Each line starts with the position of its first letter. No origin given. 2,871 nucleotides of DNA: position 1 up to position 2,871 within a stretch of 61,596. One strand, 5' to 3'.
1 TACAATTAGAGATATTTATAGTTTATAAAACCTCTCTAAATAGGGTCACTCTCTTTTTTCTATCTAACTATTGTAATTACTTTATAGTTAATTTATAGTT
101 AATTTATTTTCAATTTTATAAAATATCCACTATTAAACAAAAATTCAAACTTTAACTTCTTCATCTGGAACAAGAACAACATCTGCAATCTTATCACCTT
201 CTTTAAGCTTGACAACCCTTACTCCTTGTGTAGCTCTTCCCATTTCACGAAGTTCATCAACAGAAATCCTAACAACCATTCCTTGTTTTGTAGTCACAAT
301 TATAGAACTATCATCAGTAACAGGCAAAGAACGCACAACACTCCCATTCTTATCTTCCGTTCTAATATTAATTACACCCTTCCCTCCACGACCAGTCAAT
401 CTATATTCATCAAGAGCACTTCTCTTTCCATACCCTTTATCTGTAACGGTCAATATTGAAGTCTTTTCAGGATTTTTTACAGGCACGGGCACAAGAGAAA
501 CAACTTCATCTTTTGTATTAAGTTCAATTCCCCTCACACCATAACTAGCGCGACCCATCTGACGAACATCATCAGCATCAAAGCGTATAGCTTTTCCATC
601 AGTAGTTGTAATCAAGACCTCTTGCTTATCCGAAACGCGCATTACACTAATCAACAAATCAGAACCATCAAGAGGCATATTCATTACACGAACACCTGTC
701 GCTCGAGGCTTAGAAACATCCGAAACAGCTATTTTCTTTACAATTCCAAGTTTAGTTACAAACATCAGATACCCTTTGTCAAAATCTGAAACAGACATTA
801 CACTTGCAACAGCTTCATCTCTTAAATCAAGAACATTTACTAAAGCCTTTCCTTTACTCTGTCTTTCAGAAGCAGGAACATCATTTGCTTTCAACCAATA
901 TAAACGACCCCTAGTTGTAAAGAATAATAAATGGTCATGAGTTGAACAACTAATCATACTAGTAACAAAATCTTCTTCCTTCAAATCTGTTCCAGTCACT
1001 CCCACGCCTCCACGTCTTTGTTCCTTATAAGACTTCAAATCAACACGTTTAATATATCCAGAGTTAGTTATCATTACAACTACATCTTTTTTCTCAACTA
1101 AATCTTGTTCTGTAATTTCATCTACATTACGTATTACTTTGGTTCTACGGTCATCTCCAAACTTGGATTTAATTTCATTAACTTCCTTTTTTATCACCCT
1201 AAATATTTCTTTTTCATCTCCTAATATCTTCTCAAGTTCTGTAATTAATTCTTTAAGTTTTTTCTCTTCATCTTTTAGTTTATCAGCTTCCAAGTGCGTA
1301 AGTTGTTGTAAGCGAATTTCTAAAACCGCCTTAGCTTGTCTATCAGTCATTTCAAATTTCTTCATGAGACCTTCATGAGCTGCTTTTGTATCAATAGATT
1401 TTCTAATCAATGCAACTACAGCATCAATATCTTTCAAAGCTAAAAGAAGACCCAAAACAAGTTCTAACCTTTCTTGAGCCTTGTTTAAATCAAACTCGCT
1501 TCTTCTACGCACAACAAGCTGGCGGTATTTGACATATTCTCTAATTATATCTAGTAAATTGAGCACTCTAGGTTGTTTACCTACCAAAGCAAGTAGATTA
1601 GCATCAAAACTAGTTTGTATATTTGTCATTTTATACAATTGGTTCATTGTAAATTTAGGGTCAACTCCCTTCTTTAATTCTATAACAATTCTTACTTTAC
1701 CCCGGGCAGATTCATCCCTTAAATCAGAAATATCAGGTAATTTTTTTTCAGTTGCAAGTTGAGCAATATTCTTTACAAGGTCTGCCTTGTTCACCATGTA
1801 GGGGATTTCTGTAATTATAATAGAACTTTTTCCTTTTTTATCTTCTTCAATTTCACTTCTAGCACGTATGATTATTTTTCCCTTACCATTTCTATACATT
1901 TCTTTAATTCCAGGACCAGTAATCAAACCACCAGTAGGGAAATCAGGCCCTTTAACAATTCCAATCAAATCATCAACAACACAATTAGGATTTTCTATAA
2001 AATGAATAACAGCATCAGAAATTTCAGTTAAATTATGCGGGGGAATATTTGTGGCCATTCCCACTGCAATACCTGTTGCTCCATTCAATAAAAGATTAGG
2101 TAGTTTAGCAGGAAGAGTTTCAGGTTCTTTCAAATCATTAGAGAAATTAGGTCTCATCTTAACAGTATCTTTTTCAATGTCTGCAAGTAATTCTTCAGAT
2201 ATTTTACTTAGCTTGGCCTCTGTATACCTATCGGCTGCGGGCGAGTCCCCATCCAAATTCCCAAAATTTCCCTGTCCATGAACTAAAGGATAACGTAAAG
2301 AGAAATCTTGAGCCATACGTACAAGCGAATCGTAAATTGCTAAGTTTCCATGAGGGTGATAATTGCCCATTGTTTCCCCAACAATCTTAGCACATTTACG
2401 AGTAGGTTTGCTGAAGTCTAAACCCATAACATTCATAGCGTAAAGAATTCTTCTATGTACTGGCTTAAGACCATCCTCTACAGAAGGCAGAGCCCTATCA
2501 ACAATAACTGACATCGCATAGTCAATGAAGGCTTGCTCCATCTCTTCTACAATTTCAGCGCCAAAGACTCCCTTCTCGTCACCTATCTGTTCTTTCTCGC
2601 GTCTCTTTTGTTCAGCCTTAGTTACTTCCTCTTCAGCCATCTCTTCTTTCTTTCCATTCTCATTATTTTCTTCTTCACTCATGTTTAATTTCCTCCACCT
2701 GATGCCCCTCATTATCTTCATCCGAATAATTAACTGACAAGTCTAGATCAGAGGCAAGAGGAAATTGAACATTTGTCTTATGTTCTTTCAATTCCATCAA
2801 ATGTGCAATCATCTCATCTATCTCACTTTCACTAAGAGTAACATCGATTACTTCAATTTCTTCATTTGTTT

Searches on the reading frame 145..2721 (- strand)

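Call 30: search_protein_families(library=pfam, max_evalue=0.001, proteins=[window:145-2721:-])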
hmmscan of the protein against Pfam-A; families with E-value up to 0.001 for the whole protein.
window:145-2721:- (858 aa): 2 families
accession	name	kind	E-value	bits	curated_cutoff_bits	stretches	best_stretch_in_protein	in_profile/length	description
PF00521.26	DNA_topoisoIV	-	1.7e-155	518.5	31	1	76-514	1-431/432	DNA gyrase/topoisomerase IV, subunit A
PF03989.18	DNA_gyraseA_C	-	3.9e-75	247.5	27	6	806-851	2-47/48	DNA gyrase C-terminal domain, beta-propeller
